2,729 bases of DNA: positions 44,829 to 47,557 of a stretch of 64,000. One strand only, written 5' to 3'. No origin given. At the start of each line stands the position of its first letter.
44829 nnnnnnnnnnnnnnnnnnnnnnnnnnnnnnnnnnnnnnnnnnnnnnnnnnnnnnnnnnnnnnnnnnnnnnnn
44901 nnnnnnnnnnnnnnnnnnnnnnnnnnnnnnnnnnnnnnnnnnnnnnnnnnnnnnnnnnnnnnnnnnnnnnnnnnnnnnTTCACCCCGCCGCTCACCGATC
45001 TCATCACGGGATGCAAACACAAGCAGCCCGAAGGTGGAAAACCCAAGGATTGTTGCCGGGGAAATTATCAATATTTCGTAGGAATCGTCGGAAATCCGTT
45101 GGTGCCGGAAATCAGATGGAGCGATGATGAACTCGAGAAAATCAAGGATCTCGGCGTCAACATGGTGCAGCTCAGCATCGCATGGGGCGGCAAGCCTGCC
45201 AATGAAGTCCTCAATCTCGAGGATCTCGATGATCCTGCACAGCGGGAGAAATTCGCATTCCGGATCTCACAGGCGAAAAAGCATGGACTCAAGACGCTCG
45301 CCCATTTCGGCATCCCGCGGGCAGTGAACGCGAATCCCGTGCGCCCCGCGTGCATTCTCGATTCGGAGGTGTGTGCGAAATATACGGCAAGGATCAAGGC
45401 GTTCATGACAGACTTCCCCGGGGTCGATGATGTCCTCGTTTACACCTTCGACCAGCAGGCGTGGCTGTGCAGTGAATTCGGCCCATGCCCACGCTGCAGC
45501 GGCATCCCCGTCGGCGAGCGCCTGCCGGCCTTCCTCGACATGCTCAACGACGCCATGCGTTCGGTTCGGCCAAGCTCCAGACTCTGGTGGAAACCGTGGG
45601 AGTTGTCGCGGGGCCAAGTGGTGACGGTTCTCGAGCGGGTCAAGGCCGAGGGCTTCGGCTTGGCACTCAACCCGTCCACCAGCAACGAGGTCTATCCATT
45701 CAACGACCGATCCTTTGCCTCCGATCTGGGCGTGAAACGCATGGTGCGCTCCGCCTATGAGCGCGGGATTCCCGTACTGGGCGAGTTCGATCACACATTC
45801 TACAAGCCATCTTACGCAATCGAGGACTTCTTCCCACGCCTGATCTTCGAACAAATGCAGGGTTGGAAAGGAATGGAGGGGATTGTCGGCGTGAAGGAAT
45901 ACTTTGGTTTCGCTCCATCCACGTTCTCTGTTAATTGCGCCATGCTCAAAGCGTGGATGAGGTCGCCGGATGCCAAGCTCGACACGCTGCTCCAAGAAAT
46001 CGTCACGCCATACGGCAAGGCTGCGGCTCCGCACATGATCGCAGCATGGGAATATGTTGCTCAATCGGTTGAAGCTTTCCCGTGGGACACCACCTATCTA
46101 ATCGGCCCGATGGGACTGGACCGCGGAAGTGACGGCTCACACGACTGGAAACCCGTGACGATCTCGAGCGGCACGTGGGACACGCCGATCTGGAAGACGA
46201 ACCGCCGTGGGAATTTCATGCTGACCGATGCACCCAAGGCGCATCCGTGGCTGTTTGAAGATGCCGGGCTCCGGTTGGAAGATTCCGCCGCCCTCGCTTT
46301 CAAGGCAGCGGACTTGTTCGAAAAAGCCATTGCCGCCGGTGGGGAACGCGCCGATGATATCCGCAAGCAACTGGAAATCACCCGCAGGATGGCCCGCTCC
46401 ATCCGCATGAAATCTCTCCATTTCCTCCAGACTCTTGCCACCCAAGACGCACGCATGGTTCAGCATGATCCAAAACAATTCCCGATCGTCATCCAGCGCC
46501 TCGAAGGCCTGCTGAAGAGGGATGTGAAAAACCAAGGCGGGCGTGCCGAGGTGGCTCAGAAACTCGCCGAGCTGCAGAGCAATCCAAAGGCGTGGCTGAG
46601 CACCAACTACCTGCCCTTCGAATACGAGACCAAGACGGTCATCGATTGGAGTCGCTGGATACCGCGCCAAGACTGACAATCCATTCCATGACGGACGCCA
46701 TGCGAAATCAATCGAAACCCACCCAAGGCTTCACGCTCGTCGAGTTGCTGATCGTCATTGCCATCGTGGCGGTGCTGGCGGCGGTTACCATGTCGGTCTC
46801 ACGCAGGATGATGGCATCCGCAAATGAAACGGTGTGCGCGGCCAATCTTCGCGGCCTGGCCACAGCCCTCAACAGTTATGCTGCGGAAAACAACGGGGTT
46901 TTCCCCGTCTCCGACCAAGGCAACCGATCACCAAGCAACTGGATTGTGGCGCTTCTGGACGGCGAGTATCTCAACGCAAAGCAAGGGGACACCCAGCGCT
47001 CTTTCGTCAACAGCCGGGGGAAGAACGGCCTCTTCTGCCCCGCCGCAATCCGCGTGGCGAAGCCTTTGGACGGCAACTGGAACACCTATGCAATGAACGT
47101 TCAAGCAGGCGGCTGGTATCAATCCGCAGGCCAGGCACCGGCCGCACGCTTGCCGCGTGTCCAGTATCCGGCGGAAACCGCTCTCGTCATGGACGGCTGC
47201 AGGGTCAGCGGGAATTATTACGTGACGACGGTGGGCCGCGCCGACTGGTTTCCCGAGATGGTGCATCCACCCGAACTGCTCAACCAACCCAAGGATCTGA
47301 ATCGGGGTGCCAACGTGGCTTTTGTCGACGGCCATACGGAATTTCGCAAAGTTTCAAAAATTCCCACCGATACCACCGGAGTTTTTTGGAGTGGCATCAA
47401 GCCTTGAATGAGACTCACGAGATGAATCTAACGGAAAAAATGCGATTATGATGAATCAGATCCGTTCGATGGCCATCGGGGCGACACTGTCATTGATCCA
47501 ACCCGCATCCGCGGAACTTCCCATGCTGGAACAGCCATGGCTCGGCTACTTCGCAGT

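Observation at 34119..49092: One ~190-aa domain leads each of the three operons, with three different C-terminal partners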

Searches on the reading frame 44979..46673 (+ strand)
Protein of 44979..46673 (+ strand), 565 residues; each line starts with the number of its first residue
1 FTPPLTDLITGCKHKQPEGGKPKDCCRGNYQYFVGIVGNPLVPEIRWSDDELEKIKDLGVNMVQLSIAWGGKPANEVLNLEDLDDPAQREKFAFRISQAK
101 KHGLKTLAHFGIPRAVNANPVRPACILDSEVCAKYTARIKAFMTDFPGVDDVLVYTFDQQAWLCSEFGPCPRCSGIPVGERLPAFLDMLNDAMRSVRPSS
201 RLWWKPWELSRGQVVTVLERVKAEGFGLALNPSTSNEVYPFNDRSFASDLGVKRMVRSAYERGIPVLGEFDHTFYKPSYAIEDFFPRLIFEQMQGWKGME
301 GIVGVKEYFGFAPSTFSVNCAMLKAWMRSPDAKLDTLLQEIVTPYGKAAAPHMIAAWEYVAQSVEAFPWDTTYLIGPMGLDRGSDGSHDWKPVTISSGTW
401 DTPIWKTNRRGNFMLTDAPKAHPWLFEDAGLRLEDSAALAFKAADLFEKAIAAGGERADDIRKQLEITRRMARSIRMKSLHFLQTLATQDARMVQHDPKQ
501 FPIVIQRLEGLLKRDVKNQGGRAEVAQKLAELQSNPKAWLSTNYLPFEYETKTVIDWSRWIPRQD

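Call 18: search_solved_structures(query=window:44979-46673:+, max_evalue=1)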
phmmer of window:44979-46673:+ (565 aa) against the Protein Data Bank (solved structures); distinct sequences matched with E-value up to 1: 1.
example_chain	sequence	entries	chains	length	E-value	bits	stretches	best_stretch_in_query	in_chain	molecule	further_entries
9r1o_A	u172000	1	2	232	0.62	11.5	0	420-474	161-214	sc-apCC-6-DPH-NR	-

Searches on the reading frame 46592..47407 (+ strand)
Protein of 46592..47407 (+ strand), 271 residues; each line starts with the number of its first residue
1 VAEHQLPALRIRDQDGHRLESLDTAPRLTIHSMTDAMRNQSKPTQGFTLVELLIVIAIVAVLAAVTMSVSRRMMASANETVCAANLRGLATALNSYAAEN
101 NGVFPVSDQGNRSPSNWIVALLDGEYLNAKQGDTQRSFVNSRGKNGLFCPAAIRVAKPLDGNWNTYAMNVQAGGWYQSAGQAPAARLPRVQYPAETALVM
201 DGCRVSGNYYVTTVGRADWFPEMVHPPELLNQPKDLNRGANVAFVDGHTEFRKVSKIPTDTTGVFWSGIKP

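Call 8: search_protein_families(library=pfam, proteins=[window:46592-47407:+], max_evalue=0.01)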
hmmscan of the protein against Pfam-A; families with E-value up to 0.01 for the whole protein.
window:46592-47407:+ (271 aa): 2 families
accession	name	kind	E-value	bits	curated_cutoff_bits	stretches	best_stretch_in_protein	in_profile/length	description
PF07963.17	N_methyl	-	4.9e-08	32.7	21.2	1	44-66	4-26/27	Prokaryotic N-terminal methylation motif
PF07596.16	SBP_bac_10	-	0.0073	16.8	23.3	0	81-123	11-58/268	Protein of unknown function (DUF1559)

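Call 9: search_protein_families(library=ncbifam, proteins=[window:46592-47407:+], max_evalue=0.01)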
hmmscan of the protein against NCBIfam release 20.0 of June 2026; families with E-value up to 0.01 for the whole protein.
window:46592-47407:+ (271 aa): 14 families
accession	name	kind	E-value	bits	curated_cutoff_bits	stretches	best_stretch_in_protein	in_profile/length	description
TIGR01710.1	typeII_sec_gspG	equivalog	1.6e-08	34.7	88.85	1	45-110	1-65/134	type II secretion system major pseudopilin GspG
NF041775.1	typeIV_PilA_Myxo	equivalog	5.8e-08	33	400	1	44-101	10-67/214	type IV pilin protein PilA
TIGR02532.1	IV_pilin_GFxxxE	domain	4.2e-07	29.5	16.3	1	45-66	2-23/24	prepilin-type N-terminal cleavage/methylation domain-containing protein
NF007862.0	PRK10574.1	equivalog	4.6e-06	26.8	138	1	44-97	4-57/145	prepilin peptidase-dependent pilin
NF040999.1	pilin_ComGC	equivalog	2e-05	24.7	75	1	45-101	2-58/84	competence type IV pilus major pilin ComGC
TIGR01711.1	gspJ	equivalog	3.6e-05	23.7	64.85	1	45-92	1-49/192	type II secretion system minor pseudopilin GspJ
TIGR01708.2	typeII_sec_gspH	equivalog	4.2e-05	23.6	80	1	45-70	2-28/169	type II secretion system minor pseudopilin GspH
TIGR02596.1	TIGR02596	subfamily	9.2e-05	22.6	70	1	47-87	1-41/196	Verru_Chthon cassette protein D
NF041013.1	T4P_ComGE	equivalog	0.00032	20.7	49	1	45-101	4-61/83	competence type IV pilus minor pilin ComGE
NF040982.1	ComGD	equivalog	0.00041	20.8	70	1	45-98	2-55/139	competence type IV pilus minor pilin ComGD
NF007800.0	PRK10506.1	equivalog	0.001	18.9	158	1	40-77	4-41/163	prepilin peptidase-dependent protein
TIGR01707.1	gspI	equivalog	0.0022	18.5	44.35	1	46-77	1-32/101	type II secretion system minor pseudopilin GspI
TIGR04294.2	pre_pil_HX9DG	domain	0.0041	16.9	19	1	239-252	8-21/22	H-X9-DG-CTERM domain-containing protein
TIGR02599.1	TIGR02599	subfamily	0.0047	16.2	256.5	1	46-80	1-35/361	Verru_Chthon cassette protein C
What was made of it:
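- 46592..47407 (+): Prepilin-type (N_methyl, weak H-X9-DG) pseudopilin-like protein. Calls 8, 9.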
